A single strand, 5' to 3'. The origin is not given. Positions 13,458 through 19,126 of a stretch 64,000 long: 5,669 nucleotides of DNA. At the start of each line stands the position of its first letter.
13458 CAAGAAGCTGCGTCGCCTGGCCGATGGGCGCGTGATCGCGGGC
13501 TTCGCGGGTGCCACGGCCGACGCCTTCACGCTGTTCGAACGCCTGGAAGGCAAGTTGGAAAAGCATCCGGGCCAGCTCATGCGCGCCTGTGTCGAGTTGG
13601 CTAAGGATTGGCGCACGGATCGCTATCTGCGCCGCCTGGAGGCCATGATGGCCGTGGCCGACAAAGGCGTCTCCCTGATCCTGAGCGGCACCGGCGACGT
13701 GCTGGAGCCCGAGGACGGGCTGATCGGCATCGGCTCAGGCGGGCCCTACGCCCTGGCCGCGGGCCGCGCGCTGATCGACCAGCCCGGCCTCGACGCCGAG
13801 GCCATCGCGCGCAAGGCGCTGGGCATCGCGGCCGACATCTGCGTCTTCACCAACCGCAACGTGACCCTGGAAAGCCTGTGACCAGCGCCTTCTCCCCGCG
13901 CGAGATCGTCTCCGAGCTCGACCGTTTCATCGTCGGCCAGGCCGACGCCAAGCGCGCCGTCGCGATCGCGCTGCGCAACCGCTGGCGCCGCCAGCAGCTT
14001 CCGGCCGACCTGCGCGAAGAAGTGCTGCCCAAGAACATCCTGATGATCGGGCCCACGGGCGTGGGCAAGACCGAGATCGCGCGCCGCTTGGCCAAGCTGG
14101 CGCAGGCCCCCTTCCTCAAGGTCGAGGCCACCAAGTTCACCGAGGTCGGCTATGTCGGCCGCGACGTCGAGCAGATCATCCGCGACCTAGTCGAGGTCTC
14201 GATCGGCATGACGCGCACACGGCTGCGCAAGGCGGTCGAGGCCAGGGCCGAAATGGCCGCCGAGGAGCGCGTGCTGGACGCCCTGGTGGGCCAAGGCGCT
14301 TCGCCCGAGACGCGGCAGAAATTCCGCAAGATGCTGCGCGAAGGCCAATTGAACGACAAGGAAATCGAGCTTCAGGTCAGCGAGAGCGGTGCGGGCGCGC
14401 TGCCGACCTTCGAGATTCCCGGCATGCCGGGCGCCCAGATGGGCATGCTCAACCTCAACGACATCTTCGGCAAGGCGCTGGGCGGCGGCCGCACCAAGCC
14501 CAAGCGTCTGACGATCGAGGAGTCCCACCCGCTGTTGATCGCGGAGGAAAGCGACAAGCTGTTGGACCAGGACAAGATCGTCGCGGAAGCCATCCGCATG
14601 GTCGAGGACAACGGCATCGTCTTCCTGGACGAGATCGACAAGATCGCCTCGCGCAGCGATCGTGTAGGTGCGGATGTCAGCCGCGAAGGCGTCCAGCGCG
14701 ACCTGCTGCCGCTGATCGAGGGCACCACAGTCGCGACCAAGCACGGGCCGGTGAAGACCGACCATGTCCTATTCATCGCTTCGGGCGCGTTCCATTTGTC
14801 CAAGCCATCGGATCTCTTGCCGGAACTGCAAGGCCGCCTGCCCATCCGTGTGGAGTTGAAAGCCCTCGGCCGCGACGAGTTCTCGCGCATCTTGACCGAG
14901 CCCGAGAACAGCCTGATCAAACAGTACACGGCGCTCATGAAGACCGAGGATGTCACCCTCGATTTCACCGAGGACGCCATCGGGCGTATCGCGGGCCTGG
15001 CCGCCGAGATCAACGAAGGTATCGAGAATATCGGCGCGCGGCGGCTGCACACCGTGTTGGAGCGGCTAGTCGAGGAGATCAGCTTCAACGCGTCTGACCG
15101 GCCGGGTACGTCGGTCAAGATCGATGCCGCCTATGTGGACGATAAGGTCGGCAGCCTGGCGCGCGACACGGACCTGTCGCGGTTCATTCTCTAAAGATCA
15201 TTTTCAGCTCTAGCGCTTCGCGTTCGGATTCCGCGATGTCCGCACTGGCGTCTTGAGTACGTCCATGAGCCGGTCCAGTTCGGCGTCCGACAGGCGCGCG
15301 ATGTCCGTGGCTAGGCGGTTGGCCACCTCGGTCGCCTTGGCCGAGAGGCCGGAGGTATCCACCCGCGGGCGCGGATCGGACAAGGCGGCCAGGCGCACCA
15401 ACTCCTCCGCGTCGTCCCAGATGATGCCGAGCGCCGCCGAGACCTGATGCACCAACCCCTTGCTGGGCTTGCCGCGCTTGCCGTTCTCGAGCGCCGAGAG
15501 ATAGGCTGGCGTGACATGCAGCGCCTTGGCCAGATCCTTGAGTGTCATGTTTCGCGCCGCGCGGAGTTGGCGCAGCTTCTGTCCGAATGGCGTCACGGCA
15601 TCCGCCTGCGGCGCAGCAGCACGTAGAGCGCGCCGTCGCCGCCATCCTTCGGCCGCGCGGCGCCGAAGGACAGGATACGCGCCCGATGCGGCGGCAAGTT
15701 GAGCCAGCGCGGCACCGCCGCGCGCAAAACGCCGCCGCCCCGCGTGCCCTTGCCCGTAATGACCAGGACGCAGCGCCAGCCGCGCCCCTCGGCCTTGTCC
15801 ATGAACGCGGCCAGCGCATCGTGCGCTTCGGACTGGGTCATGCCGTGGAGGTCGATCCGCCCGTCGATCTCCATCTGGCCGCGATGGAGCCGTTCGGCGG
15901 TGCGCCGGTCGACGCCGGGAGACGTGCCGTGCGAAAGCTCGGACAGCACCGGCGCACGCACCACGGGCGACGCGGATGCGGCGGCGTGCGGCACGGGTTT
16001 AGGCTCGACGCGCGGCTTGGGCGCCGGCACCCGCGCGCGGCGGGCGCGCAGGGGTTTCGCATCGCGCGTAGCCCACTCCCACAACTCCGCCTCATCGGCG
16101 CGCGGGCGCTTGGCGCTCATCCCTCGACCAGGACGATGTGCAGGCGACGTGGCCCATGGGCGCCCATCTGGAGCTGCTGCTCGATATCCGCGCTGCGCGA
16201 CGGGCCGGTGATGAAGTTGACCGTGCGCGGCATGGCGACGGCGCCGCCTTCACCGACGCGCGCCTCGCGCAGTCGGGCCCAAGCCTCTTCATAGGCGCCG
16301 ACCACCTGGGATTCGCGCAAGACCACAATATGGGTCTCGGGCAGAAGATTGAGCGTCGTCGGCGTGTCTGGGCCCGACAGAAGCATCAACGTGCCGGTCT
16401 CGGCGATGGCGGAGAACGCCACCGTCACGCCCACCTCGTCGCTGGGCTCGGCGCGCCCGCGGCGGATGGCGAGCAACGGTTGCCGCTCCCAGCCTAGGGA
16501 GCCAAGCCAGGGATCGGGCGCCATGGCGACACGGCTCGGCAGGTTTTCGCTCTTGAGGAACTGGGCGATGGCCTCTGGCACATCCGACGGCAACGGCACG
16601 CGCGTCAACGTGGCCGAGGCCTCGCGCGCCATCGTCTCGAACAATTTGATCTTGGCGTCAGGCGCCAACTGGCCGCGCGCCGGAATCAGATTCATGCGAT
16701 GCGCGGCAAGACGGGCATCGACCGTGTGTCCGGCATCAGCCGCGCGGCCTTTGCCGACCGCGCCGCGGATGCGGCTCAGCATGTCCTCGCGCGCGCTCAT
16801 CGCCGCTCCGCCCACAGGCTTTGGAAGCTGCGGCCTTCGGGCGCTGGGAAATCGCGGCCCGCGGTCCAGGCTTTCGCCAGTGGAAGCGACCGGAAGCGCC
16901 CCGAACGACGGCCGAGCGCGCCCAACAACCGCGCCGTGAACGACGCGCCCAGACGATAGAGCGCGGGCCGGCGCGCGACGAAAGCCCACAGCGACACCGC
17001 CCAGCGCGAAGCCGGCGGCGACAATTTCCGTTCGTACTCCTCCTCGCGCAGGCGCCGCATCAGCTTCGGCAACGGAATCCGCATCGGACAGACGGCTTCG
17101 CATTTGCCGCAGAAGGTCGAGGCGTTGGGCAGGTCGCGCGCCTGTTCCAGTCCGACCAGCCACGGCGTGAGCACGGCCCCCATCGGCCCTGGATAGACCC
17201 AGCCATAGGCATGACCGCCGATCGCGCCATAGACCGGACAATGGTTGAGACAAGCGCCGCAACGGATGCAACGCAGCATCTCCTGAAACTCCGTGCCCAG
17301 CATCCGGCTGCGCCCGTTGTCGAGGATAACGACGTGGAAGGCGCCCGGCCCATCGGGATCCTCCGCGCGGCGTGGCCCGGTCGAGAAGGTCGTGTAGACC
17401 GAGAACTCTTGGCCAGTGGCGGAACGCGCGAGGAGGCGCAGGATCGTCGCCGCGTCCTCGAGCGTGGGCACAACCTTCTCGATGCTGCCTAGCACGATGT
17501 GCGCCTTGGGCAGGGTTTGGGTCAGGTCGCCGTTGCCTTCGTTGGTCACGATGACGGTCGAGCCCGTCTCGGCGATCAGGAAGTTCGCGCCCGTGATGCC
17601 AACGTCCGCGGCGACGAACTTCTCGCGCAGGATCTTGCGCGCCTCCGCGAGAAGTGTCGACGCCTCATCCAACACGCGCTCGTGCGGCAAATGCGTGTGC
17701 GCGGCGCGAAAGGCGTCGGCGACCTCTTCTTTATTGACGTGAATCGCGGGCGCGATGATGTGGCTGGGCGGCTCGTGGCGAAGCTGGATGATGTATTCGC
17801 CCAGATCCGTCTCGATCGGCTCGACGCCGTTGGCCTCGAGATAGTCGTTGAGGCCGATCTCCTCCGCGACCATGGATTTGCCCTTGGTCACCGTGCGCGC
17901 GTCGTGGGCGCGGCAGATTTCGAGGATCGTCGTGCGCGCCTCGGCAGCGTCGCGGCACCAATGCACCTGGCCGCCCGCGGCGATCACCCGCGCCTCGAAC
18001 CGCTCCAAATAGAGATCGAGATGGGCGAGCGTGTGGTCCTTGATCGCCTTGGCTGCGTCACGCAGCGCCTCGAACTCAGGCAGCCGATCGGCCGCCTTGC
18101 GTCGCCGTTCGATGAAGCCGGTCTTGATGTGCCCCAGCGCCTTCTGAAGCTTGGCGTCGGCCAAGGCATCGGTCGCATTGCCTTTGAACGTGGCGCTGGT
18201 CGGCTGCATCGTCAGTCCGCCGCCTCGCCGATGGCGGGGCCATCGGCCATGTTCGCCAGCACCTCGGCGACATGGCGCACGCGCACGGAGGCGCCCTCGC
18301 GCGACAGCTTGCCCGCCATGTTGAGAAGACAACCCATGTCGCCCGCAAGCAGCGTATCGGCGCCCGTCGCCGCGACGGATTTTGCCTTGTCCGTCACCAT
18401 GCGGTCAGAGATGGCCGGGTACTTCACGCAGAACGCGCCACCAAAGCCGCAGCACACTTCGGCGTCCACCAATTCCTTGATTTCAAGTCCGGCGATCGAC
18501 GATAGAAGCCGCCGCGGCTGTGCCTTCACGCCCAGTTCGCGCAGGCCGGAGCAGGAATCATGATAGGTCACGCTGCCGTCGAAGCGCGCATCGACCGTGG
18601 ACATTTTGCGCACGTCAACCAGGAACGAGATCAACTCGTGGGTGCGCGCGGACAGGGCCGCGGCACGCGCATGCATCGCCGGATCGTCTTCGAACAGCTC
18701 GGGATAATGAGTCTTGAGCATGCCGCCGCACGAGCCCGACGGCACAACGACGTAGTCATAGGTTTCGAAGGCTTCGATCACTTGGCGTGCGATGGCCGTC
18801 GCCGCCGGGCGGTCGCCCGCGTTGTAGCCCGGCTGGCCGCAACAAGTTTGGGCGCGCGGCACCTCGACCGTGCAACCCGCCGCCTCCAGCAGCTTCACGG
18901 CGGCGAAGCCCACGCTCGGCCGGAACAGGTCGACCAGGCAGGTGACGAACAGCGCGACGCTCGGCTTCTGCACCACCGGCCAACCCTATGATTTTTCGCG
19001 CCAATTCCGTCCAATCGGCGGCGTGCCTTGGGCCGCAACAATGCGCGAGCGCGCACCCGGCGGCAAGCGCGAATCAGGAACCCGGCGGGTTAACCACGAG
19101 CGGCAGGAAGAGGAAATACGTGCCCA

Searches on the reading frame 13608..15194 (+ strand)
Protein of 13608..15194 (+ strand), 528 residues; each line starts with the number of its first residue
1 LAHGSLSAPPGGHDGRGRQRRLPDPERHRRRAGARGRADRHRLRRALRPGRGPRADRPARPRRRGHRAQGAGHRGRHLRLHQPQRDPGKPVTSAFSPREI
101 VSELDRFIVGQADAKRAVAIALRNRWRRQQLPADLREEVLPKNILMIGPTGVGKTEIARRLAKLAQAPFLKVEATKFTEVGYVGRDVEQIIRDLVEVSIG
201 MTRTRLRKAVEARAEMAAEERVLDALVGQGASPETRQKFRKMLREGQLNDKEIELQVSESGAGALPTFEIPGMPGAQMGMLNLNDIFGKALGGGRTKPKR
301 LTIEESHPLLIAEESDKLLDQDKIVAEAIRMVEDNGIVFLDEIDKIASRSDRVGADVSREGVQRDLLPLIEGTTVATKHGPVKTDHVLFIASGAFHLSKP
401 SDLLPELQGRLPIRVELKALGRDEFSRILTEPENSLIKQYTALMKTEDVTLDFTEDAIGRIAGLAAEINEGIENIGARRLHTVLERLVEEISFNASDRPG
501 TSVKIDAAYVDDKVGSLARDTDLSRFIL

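Call 15: search_protein_families(library=pfam, proteins=[window:13608-15194:+])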
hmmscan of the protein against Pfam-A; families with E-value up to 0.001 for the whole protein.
window:13608-15194:+ (528 aa): 9 families
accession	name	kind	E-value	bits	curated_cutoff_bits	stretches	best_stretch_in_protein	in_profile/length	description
PF07724.20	AAA_2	-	2.6e-31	109.3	27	2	296-414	29-166/166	AAA domain (Cdc48 subfamily)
PF00004.35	AAA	-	1.1e-15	58.7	21.2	2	144-192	1-51/131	ATPase family associated with various cellular activities (AAA)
PF07728.20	AAA_5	-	1.9e-07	31.6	22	1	143-179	1-38/139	AAA domain (dynein-related subfamily)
PF05496.18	RuvB_N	-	2.5e-06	27.8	27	1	109-235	10-125/159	Holliday junction DNA helicase RuvB P-loop domain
PF00493.29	MCM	-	1.7e-05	24.5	23.3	0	99-168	17-84/224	MCM P-loop domain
PF13401.12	AAA_22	-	5.6e-05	23.9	27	1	143-213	7-78/130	AAA domain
PF01078.27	Mg_chelatase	-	0.00019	21.4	20.3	0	143-166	24-47/207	Magnesium chelatase, subunit ChlI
PF13191.12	AAA_16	-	0.00024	22.1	32.6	0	141-226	24-120/167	AAA ATPase domain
PF13671.12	AAA_33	-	0.00052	20.8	27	1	144-259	2-108/143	AAA domain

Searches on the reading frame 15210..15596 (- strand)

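Call 15: search_protein_families(library=pfam, proteins=[window:15210-15596:-])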
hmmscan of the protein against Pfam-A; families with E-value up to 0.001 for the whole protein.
window:15210-15596:- (128 aa): 5 families
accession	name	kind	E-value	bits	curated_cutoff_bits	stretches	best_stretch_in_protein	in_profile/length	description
PF13560.12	HTH_31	-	1.8e-14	54.2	27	1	4-58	2-56/64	Helix-turn-helix domain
PF01381.28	HTH_3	-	3.5e-13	49.8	23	1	8-58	1-50/55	Helix-turn-helix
PF12844.13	HTH_19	-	2.6e-09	37.3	30.2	1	5-57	1-52/64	Helix-turn-helix domain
PF13443.12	HTH_26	-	9.2e-08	32.7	22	1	7-58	1-52/63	Cro/C1-type HTH DNA-binding domain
PF13413.12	HTH_25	-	4.3e-07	30.1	24.6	1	8-40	2-34/62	Helix-turn-helix domain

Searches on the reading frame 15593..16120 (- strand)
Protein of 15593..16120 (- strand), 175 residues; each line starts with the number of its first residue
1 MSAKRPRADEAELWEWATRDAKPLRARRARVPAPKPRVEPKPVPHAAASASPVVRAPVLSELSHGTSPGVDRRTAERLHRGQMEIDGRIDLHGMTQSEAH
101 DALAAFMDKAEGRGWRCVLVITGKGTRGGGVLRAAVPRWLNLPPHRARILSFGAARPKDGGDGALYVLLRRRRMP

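Call 15: search_protein_families(library=pfam, proteins=[window:15593-16120:-])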
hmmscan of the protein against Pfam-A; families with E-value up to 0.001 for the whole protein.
window:15593-16120:- (175 aa): 1 family
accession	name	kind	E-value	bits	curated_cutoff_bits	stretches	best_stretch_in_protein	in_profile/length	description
PF01713.27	Smr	-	1.2e-26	93.1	25.7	1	89-170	1-77/77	Smr domain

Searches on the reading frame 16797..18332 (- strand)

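Call 15: search_protein_families(library=pfam, proteins=[window:16797-18332:-])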
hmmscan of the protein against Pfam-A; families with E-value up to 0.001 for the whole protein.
window:16797-18332:- (511 aa): 10 families
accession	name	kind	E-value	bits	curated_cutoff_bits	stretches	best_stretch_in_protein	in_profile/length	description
PF02589.21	LUD_dom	-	3.6e-50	170.7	22.6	1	109-337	1-189/189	LUD domain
PF13183.11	Fer4_8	-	7.2e-12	46.1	27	1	351-419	1-68/68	4Fe-4S dicluster domain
PF11870.13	LutB_C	-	4.1e-10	40.3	26.8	1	440-510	25-86/88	Lactate utilisation protein B, C-terminal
PF13187.11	Fer4_9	-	1.3e-08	35.2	27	1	333-369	15-50/52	4Fe-4S dicluster domain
PF13534.11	Fer4_17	-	1.8e-07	32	22.2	1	354-419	1-60/61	4Fe-4S dicluster domain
PF13237.11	Fer4_10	-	9.1e-07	29.2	25.5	0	354-371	8-26/53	4Fe-4S dicluster domain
PF12838.12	Fer4_7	-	1e-05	26.3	27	1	354-418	1-51/52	4Fe-4S dicluster domain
PF00037.32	Fer4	-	2.6e-05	24.3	21.1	0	354-367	7-20/24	4Fe-4S binding domain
PF12798.12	Fer4_3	-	0.00028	21.9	27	0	355-369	1-14/15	4Fe-4S binding domain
PF12837.12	Fer4_6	-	0.00042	20.6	25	0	354-371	8-24/24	4Fe-4S binding domain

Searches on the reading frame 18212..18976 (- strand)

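Call 49: search_protein_families(library=pfam, proteins=[window:18212-18976:-], max_evalue=0.01)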
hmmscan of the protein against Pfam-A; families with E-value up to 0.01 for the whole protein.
window:18212-18976:- (254 aa): 1 family
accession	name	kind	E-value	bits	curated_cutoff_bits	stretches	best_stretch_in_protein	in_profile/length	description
PF02754.22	CCG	-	3.8e-33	113.9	20.6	2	7-88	1-85/85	Cysteine-rich domain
